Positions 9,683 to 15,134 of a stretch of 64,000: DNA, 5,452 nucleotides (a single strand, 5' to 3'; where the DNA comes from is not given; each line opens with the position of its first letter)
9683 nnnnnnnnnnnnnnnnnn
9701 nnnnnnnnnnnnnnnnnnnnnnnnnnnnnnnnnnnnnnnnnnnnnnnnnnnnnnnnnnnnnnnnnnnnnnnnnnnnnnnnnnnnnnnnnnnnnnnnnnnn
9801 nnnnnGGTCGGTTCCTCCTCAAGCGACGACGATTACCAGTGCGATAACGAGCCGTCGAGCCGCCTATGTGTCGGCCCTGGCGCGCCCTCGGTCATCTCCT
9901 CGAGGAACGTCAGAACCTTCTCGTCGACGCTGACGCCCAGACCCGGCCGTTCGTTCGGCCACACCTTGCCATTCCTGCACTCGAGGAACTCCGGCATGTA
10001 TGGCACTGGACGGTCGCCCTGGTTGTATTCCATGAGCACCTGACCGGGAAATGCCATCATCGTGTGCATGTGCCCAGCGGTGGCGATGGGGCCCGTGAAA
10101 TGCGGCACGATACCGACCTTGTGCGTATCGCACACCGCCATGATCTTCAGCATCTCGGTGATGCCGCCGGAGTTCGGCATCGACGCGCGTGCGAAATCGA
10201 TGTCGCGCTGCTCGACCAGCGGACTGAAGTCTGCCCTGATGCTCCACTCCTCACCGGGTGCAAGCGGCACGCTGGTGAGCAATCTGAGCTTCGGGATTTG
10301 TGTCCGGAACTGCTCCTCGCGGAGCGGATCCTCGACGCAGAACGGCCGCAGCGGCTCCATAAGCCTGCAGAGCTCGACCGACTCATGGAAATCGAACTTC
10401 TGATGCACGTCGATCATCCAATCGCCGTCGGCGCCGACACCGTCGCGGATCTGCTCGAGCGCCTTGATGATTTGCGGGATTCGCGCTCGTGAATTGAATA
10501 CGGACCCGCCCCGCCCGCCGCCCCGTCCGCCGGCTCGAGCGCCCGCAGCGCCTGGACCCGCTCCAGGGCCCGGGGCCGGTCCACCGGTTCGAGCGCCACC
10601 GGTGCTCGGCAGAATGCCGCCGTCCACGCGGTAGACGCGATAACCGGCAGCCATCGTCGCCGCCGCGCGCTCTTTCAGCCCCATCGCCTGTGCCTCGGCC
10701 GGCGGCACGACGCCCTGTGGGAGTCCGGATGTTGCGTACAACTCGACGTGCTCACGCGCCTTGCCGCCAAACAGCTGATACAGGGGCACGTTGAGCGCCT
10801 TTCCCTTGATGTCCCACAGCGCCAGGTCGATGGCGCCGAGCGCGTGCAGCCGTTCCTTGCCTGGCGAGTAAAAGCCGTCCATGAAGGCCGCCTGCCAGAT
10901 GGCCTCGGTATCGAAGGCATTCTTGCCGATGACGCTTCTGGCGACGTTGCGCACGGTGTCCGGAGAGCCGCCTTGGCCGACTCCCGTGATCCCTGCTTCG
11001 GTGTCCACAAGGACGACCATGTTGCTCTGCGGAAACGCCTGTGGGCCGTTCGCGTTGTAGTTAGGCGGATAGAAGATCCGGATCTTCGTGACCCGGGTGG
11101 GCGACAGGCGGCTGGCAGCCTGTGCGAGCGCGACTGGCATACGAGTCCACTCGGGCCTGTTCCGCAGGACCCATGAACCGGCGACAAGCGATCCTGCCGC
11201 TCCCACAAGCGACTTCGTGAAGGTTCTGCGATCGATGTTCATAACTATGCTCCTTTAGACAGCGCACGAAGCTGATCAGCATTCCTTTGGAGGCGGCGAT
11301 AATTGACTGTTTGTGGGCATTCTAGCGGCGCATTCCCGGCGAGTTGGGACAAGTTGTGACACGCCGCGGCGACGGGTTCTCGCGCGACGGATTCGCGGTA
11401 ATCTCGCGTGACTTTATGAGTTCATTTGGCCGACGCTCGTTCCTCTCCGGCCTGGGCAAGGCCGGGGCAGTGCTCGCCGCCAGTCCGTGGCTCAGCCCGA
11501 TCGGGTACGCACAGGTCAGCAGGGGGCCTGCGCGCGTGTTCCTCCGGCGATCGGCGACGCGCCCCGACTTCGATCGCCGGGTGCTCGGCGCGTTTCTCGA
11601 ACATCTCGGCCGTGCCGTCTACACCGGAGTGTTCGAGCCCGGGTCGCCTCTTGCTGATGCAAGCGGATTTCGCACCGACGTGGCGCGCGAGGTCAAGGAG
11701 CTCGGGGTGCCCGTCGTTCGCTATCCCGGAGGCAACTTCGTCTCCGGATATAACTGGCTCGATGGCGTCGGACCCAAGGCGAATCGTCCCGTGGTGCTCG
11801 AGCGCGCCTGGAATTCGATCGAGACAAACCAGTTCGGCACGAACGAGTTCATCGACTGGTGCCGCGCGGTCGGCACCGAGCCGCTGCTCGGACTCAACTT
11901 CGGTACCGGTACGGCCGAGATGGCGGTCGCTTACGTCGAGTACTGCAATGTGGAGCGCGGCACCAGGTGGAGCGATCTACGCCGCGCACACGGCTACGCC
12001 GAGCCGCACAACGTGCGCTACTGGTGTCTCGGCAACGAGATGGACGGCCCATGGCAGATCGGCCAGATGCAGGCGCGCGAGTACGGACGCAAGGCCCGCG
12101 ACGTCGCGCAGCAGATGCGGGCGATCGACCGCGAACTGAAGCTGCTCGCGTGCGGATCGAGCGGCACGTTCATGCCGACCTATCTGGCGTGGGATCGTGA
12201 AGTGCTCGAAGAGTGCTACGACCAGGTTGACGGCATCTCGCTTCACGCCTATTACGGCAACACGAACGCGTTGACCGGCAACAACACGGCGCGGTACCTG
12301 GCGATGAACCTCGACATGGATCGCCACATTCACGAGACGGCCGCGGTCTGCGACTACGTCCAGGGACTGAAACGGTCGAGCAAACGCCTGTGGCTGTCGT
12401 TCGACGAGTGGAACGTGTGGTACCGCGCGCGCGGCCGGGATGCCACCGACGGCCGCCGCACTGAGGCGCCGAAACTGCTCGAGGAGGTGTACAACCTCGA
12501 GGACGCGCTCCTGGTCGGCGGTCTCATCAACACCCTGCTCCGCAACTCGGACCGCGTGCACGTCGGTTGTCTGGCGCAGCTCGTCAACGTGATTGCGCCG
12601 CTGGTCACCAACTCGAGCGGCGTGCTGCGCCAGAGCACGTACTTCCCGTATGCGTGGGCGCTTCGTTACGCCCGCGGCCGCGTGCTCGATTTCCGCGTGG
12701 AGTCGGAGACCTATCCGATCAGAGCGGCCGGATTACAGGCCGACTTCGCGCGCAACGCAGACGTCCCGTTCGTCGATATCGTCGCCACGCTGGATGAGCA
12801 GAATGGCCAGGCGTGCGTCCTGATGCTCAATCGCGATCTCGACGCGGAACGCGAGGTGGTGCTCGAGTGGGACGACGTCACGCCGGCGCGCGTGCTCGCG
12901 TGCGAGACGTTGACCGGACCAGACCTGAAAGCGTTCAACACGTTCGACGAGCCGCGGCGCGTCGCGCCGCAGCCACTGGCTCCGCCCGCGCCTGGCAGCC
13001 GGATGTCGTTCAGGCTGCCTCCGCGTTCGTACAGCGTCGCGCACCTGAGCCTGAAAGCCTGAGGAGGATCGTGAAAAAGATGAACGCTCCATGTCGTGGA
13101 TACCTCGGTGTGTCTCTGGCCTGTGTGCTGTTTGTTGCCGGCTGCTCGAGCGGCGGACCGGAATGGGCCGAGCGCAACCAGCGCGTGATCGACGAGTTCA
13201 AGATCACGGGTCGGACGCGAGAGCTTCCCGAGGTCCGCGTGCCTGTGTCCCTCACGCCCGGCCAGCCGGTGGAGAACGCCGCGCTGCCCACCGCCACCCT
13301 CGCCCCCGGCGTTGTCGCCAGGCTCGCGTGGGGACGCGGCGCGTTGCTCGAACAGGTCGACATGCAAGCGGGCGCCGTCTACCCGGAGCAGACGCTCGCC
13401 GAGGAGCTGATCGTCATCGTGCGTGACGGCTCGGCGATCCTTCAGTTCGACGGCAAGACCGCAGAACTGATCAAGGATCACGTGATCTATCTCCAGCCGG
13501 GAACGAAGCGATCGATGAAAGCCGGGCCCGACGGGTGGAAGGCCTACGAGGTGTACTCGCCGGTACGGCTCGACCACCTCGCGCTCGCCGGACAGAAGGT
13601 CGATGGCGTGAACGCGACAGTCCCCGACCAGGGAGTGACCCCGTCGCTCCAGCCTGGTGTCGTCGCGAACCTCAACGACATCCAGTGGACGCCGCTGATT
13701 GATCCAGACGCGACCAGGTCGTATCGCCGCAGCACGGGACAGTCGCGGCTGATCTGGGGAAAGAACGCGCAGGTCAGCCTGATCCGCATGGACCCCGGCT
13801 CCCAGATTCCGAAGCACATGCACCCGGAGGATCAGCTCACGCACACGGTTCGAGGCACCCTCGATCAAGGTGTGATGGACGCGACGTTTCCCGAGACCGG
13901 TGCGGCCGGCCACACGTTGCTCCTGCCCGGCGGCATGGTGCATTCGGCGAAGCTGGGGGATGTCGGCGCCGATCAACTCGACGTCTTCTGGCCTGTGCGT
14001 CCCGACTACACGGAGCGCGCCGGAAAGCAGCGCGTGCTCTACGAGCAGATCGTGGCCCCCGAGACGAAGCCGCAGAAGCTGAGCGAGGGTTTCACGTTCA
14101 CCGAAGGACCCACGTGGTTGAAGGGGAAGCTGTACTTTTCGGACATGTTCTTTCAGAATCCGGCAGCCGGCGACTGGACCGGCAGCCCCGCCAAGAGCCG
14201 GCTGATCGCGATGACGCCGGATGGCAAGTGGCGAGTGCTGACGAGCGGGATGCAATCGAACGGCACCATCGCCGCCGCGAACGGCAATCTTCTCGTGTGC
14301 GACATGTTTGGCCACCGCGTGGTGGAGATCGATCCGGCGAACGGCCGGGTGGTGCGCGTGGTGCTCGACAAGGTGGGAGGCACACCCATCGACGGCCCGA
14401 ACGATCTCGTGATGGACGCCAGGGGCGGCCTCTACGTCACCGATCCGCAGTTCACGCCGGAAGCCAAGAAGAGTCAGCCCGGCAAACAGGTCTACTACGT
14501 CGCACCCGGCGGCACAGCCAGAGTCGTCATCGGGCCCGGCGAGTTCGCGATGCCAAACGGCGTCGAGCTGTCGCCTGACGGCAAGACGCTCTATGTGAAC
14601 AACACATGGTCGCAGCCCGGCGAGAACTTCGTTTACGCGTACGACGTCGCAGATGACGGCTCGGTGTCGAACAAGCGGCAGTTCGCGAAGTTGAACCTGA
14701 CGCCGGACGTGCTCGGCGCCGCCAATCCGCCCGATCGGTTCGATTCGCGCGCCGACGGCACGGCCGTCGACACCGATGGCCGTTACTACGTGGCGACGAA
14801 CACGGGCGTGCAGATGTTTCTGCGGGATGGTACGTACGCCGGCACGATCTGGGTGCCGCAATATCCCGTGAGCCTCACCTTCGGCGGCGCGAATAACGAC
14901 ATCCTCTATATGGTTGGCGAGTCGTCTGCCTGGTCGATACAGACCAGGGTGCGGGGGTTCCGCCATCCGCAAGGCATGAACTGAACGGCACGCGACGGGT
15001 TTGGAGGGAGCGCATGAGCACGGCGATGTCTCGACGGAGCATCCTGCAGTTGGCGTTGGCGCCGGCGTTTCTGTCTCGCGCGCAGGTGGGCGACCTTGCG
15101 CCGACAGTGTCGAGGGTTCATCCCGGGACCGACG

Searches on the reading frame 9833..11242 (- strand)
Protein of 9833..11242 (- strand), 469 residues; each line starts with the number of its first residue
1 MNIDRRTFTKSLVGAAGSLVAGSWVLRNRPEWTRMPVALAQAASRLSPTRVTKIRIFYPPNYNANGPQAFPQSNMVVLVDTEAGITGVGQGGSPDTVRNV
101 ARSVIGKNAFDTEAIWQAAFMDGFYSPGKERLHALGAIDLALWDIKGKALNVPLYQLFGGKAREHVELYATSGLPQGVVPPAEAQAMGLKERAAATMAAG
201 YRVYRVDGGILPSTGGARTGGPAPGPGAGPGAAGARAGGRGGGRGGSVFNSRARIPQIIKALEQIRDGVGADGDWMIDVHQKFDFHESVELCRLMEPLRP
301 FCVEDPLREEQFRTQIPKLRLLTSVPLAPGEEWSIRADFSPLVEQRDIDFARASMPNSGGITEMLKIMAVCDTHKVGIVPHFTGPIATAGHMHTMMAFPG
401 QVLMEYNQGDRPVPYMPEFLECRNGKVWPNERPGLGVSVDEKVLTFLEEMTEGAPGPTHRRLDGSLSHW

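Call 11: search_protein_families(library=pfam, proteins=[window:9833-11242:-])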
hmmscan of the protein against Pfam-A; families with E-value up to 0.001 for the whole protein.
window:9833-11242:- (469 aa): 2 families
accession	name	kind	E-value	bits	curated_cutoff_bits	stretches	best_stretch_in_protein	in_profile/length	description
PF13378.12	MR_MLE_C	-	3.2e-41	141.9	29.4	1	245-442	25-218/219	Enolase C-terminal domain-like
PF02746.21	MR_MLE_N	-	5e-12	46.5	22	1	72-159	26-117/117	Mandelate racemase / muconate lactonizing enzyme, N-terminal domain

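Call 64: search_protein_families(library=ncbifam, proteins=[window:9833-11242:-], max_evalue=0.00001)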
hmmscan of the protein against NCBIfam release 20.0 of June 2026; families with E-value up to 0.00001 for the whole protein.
window:9833-11242:- (469 aa): 9 families
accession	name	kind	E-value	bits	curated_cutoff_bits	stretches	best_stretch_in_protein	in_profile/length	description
NF010624.0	PRK14017.1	equivalog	6.8e-49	166.9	311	2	250-469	155-382/382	galactonate dehydratase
NF043051.1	ManoateDhtManD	equivalog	7e-49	166.7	550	1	73-469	15-403/403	D-mannonate dehydratase ManD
NF011654.0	PRK15072.1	subfamily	1.4e-46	159.2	430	1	71-469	13-404/404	D-galactonate dehydratase family protein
NF040790.2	glucon_galact_dh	equivalog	2.6e-38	131.9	750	2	259-447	178-369/390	bifunctional D-gluconate/D-galactonate dehydratase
NF047820.1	TalGalacDh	equivalog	7.7e-35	120.5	500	2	259-449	183-366/371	L-talarate/galactarate dehydratase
NF011968.0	PRK15440.1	equivalog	5.9e-26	91.3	393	2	75-175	60-166/395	L-rhamnonate dehydratase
NF040866.1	AraD_Arch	equivalog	2.3e-25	89.4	650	1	259-444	180-366/372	arabinonate dehydratase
TIGR02534.1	mucon_cyclo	subfamily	2.5e-13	49.8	334.95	1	93-171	58-136/368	muconate/chloromuconate family cycloisomerase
NF043002.1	HProlDhtase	equivalog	3.9e-10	39.1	500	1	94-171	66-138/366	cis-3-hydroxy-L-proline dehydratase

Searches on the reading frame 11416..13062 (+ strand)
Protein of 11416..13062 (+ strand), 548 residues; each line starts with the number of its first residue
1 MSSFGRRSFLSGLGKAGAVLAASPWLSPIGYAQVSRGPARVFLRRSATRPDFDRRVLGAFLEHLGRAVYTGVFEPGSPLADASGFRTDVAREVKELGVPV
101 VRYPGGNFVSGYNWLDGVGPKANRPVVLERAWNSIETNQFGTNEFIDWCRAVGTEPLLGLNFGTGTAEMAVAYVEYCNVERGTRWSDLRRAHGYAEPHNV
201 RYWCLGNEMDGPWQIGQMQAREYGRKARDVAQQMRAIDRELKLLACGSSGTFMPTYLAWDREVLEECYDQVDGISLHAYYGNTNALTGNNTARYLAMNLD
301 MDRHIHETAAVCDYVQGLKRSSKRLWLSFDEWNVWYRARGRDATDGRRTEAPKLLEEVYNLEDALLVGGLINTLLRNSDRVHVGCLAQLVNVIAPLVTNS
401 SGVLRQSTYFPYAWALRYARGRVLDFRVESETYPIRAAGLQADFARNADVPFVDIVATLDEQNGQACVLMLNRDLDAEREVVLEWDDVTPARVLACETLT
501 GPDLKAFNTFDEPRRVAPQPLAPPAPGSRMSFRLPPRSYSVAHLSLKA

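Call 11: search_protein_families(library=pfam, proteins=[window:11416-13062:+])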
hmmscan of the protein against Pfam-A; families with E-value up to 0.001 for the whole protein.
window:11416-13062:+ (548 aa): 2 families
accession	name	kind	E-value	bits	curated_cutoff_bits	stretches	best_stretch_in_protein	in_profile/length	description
PF06964.18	Alpha-L-AF_C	-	1e-39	136.9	27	1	330-538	1-165/165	Alpha-L-arabinofuranosidase C-terminal domain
PF22848.2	ASD1_dom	-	0.0003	20.9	22.2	0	100-166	10-81/239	Alpha-L-arabinofuranosidase 1 domain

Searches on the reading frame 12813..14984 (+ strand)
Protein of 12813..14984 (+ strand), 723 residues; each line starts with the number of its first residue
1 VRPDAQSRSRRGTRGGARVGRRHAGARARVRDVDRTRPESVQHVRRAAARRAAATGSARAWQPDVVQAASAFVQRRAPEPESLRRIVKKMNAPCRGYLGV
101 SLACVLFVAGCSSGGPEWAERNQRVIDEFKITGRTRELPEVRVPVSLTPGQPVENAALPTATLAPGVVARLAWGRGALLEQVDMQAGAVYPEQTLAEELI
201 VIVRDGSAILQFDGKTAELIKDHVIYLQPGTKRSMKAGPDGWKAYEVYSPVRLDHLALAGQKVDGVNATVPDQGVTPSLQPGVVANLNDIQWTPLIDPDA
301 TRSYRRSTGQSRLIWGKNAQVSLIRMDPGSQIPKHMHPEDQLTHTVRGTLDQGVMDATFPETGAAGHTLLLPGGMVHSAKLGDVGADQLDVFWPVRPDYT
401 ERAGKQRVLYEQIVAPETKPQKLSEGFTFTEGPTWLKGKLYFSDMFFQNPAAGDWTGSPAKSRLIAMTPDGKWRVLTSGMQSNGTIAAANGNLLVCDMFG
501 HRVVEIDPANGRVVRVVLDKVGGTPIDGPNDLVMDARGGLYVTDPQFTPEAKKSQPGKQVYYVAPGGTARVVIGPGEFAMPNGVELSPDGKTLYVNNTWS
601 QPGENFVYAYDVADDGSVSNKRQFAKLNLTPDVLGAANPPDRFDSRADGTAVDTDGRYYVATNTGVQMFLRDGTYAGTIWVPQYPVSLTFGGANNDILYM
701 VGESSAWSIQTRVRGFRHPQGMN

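Call 14: search_protein_families(library=pfam, proteins=[window:12813-14984:+])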
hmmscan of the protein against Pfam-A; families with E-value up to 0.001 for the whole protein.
window:12813-14984:+ (723 aa): 4 families
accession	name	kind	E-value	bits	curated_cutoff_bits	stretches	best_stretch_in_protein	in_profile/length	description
PF08450.18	SGL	-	1.1e-36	127.2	26.3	1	429-701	1-243/246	SMP-30/Gluconolactonase/LRE-like region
PF02311.25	AraC_binding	-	7.1e-07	29.5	21.1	0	187-264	13-91/135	AraC-like ligand binding domain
PF07883.17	Cupin_2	-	1.9e-06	27.9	27.2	0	323-378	2-55/70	Cupin domain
PF01436.27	NHL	-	0.00058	20.2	20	0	528-544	3-19/28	NHL repeat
